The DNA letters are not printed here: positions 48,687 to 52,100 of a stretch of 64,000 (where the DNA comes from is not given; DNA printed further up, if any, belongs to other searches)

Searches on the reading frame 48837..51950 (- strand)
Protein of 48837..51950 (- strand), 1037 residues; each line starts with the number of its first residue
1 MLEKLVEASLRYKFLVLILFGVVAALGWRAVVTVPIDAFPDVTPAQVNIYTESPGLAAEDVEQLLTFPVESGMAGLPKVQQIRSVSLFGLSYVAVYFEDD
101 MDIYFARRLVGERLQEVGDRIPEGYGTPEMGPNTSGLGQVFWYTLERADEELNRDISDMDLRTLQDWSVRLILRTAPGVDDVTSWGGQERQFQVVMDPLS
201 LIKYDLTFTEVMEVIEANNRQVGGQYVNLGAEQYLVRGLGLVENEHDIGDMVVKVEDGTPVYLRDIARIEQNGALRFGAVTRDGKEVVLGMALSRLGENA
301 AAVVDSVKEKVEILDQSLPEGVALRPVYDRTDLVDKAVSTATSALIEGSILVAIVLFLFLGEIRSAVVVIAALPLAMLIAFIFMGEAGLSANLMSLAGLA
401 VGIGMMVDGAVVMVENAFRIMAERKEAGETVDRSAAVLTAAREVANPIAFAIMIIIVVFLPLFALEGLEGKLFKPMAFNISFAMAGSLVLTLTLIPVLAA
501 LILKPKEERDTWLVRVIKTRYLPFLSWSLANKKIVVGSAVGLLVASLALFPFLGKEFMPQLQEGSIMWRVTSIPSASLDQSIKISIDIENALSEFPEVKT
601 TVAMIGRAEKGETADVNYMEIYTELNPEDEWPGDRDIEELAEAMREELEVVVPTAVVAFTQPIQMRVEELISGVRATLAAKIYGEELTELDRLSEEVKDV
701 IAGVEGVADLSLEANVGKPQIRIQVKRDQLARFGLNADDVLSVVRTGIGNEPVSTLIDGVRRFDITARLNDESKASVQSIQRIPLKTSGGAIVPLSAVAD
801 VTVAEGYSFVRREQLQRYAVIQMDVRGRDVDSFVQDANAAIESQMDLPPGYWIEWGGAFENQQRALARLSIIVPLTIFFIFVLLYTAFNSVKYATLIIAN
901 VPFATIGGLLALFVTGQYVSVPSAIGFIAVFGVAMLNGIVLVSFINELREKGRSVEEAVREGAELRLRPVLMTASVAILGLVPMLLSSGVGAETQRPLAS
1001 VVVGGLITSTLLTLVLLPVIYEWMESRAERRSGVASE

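Call 63: search_protein_families(library=ncbifam, proteins=[window:48837-51950:-], max_evalue=1e-10)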
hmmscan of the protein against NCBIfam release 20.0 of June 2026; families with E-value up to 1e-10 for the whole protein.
window:48837-51950:- (1037 aa): 11 families
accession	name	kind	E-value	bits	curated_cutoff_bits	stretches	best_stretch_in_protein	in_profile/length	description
TIGR00914.1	2A0601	subfamily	0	1092.7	701.45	1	1-1031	1-1042/1051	CusA/CzcA family heavy metal efflux RND transporter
NF033617.1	RND_permease_2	subfamily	2e-156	522.6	1250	1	17-1025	12-1008/1009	multidrug efflux RND transporter permease subunit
NF000282.2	RND_permease_1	subfamily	1.4e-136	456.9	1250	1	22-1025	17-1028/1029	multidrug efflux RND transporter permease subunit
TIGR00915.1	2A0602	subfamily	2e-119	400.1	940.35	1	22-1025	18-1029/1050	efflux RND transporter permease subunit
NF007133.0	PRK09579.1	equivalog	4.7e-95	319.1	1763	1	12-1031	10-1009/1017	multidrug efflux RND transporter permease subunit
NF007905.0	PRK10614.1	equivalog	7.9e-89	298.6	1774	1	26-1030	24-1014/1025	multidrug efflux RND transporter permease subunit MdtC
NF007798.0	PRK10503.1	equivalog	3.4e-87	293.1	1584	1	23-1026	33-1024/1040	MdtB/MuxB family multidrug efflux RND transporter permease subunit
NF007842.1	PRK10555.1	equivalog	3.1e-84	283.6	1854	1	21-1027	17-1029/1036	multidrug efflux RND transporter permease AcrD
NF007131.0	PRK09577.1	equivalog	1.2e-81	274.9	1768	1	26-1022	22-1020/1045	multidrug efflux RND transporter permease subunit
NF000037.1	RND_perm_OqxB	exception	5.6e-77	259.5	2200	2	23-518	21-514/1050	multidrug efflux RND transporter permease subunit OqxB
NF011706.2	PRK15127.1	equivalog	5.9e-70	236.3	2150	1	23-1032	19-1037/1049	multidrug efflux RND transporter permease subunit AcrB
